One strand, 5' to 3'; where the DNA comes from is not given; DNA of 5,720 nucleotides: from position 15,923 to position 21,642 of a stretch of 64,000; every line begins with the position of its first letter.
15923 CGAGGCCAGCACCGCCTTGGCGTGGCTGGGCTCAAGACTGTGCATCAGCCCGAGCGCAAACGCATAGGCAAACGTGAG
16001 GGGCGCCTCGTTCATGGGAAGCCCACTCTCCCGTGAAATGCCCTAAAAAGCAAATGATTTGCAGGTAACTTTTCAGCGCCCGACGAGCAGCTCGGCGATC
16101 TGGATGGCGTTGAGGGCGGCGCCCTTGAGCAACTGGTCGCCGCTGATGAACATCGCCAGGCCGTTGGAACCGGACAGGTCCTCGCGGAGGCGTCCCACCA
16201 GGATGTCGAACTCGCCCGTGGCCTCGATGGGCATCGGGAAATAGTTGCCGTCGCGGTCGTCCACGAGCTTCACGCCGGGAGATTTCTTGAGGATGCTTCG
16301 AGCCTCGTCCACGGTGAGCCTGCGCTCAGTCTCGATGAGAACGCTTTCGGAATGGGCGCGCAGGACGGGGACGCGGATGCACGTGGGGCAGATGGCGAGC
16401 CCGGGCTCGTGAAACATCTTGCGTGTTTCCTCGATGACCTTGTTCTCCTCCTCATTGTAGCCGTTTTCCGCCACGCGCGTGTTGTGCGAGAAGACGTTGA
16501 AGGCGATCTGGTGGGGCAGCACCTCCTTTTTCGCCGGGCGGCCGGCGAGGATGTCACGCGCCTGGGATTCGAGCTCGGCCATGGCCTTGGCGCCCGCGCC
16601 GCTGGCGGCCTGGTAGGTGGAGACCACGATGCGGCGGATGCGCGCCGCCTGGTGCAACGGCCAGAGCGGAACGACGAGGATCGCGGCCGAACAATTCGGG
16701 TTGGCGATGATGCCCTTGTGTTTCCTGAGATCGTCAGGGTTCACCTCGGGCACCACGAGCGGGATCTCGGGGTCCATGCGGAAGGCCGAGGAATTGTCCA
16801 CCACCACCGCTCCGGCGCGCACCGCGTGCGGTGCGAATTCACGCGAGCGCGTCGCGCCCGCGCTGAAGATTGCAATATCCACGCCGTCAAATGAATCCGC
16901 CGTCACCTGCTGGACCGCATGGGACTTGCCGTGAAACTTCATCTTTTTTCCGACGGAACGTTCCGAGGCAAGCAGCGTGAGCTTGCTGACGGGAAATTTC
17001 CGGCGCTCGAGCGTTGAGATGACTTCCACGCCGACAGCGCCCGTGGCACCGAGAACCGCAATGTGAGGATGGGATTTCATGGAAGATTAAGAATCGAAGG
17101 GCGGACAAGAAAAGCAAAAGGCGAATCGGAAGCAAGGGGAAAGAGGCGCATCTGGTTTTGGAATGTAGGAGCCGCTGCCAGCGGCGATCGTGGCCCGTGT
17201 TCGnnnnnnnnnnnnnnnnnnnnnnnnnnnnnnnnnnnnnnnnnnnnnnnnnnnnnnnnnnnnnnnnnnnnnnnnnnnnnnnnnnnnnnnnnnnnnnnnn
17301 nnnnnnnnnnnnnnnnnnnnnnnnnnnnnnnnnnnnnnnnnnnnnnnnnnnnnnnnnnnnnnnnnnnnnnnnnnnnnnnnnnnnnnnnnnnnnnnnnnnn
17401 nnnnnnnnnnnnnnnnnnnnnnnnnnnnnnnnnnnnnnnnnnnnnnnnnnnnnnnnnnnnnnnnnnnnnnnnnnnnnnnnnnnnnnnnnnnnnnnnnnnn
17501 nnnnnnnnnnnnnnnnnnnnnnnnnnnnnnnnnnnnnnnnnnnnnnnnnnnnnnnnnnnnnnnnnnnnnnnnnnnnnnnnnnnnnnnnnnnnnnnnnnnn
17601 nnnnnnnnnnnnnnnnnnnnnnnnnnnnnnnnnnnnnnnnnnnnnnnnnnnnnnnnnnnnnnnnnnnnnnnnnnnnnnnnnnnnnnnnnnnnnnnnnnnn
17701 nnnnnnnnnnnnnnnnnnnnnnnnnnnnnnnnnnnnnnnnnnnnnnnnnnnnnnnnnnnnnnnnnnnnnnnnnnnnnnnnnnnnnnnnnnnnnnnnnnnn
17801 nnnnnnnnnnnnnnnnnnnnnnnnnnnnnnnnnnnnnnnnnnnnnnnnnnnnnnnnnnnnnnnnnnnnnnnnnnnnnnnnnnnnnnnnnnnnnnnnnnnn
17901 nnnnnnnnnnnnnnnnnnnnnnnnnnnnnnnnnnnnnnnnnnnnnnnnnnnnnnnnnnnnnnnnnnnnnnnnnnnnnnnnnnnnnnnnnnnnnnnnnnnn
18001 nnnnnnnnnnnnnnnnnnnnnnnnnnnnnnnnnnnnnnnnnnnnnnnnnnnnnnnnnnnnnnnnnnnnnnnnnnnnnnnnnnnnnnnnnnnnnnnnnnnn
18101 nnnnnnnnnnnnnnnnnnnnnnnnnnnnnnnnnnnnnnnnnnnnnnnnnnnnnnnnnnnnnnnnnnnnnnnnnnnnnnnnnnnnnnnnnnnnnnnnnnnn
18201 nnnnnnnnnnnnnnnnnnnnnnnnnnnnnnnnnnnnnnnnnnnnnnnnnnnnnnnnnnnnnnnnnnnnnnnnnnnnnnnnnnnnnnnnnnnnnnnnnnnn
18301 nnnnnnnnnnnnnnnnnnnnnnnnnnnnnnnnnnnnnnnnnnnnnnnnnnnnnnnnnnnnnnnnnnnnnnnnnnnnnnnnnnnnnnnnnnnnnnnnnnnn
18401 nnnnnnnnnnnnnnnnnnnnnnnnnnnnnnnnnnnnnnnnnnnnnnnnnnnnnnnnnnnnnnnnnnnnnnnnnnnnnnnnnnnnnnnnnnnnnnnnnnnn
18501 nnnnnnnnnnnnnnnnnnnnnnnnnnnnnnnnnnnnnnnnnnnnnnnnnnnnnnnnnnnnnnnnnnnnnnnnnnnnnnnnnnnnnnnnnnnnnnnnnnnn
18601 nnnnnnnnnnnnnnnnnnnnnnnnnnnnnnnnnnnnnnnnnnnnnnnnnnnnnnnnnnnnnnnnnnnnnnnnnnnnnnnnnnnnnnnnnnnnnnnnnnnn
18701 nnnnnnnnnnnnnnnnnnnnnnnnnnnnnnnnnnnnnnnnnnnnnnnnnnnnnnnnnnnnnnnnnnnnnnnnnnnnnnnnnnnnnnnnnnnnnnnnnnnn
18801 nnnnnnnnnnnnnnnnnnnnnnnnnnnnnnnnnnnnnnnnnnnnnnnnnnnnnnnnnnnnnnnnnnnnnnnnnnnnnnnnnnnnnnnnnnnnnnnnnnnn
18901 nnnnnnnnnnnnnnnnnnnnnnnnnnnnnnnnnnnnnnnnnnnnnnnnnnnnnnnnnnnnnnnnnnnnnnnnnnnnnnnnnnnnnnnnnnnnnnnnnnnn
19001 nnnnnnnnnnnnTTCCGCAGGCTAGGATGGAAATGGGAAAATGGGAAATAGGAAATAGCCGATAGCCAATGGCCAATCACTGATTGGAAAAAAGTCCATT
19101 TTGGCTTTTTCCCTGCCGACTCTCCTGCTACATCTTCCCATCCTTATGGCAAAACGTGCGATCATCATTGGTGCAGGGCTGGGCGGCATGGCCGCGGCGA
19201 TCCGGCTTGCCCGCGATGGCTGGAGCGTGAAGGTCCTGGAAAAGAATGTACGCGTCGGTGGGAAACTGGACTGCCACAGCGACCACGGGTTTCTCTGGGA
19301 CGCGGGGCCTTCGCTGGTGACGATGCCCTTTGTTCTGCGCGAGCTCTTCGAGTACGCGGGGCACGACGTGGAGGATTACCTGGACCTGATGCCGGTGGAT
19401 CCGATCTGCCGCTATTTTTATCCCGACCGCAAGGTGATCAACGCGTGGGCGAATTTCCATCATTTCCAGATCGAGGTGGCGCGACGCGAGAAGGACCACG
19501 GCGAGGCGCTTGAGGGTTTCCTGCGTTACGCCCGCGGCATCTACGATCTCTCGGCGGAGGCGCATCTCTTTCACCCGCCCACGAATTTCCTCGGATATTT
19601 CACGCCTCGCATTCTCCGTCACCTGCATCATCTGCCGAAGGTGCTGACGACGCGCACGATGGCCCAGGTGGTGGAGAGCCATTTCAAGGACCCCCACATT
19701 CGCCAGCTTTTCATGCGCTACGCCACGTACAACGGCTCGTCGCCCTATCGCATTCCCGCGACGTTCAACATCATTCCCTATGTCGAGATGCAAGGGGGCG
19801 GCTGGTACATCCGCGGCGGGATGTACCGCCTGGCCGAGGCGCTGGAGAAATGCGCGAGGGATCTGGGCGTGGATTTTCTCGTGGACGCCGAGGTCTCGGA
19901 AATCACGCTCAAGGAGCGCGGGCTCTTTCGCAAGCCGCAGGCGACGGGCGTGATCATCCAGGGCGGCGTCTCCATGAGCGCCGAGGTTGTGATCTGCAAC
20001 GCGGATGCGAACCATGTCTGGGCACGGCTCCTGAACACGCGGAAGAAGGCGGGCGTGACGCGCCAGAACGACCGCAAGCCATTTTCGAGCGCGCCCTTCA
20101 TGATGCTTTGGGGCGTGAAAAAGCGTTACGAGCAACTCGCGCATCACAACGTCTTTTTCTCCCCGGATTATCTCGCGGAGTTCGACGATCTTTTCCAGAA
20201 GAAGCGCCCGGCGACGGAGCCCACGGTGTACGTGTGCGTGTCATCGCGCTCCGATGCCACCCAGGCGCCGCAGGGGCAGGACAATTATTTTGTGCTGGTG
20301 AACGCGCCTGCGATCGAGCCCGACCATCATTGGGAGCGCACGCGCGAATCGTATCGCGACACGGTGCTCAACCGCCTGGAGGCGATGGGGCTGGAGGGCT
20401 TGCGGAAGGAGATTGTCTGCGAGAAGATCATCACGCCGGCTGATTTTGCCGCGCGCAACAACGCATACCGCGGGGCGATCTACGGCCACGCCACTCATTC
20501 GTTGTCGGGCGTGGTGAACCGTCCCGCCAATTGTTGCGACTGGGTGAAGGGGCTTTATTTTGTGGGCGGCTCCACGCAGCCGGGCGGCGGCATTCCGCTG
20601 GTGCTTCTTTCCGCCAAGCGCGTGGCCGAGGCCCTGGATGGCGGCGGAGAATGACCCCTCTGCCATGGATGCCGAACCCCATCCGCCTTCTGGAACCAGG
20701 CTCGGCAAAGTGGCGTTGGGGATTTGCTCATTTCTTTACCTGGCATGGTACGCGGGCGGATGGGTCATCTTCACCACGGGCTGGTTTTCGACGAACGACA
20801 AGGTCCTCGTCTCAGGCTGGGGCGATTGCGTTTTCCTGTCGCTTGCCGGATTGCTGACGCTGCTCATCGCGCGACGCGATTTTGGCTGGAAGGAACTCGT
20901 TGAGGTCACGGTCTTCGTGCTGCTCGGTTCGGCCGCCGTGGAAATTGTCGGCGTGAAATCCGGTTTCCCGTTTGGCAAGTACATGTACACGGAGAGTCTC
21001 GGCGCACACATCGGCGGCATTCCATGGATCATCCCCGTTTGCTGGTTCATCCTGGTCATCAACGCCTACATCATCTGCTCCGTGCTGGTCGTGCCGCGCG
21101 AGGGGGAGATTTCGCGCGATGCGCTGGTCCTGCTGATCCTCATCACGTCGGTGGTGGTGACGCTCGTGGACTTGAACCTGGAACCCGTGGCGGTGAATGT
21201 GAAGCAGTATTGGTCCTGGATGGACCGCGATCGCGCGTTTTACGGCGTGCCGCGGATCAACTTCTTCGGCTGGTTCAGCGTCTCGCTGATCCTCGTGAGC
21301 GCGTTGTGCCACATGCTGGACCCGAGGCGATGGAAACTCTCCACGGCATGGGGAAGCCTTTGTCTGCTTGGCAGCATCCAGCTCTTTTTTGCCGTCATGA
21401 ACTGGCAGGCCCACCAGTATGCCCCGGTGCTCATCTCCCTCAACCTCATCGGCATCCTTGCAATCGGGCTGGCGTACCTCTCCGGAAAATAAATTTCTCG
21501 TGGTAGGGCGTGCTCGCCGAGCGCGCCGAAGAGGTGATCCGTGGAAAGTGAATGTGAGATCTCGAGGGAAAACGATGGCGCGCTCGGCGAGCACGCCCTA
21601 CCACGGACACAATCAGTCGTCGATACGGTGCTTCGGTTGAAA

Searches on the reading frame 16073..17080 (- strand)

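Call 4: search_protein_families(library=pfam, proteins=[window:16073-17080:-])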
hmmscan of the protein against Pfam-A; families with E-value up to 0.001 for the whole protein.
window:16073-17080:- (335 aa): 2 families
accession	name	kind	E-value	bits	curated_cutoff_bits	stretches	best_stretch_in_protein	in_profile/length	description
PF02774.23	Semialdhyde_dhC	-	4.9e-46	157.6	26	1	139-319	1-184/184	Semialdehyde dehydrogenase, dimerisation domain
PF01118.30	Semialdhyde_dh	-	9.9e-35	120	26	1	7-120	2-120/121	Semialdehyde dehydrogenase, NAD binding domain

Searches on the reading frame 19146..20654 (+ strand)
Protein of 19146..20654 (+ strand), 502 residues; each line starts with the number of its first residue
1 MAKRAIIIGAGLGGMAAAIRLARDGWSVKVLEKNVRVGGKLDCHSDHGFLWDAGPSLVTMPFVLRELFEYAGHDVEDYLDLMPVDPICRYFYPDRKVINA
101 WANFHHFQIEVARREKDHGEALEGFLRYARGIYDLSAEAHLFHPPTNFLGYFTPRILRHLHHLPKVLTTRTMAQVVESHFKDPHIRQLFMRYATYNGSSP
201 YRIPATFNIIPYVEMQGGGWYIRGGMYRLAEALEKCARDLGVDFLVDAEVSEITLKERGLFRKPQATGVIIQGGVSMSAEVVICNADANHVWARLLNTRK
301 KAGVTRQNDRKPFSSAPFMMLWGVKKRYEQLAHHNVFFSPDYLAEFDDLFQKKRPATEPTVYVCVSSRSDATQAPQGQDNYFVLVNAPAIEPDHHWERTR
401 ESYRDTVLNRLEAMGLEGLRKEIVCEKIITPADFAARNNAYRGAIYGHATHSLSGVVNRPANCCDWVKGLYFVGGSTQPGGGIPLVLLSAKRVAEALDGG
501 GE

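Call 4: search_protein_families(library=pfam, proteins=[window:19146-20654:+])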
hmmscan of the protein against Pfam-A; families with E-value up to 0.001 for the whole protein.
window:19146-20654:+ (502 aa): 8 families
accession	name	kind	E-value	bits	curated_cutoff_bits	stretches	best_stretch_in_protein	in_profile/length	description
PF01593.30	Amino_oxidase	-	6.4e-25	88.8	19.8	1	12-497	1-442/443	Flavin containing amine oxidoreductase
PF13450.12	NAD_binding_8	-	3e-11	43.8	21.9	1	7-61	1-55/68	NAD(P)-binding Rossmann-like domain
PF01266.30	DAO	-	1.2e-09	38.6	27.9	1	5-38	2-35/353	FAD dependent oxidoreductase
PF00890.30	FAD_binding_2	-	1.9e-07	31.1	20.4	1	5-43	2-40/414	FAD binding domain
PF07992.20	Pyr_redox_2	-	3e-06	27.3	26.1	1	4-36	2-35/291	Pyridine nucleotide-disulphide oxidoreductase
PF12831.13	FAD_oxidored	-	1.1e-05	25.3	27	1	6-41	3-38/416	FAD dependent oxidoreductase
PF03486.20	HI0933_like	-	1.3e-05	25.2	50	1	4-42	2-40/244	HI0933-like protein Rossmann domain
PF01134.28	GIDA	-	9.1e-05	22.1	22.1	1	6-44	3-41/391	Glucose inhibited division protein A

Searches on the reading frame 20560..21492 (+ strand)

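Call 67: search_protein_families(library=pfam, proteins=[window:20560-21492:+])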
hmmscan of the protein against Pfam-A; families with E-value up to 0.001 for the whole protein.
window:20560-21492:+ (310 aa): 1 family
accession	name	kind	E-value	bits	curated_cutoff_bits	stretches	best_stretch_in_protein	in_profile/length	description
PF04240.17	Caroten_synth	-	3.7e-41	141.8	25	1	91-298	4-207/209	Carotenoid biosynthesis protein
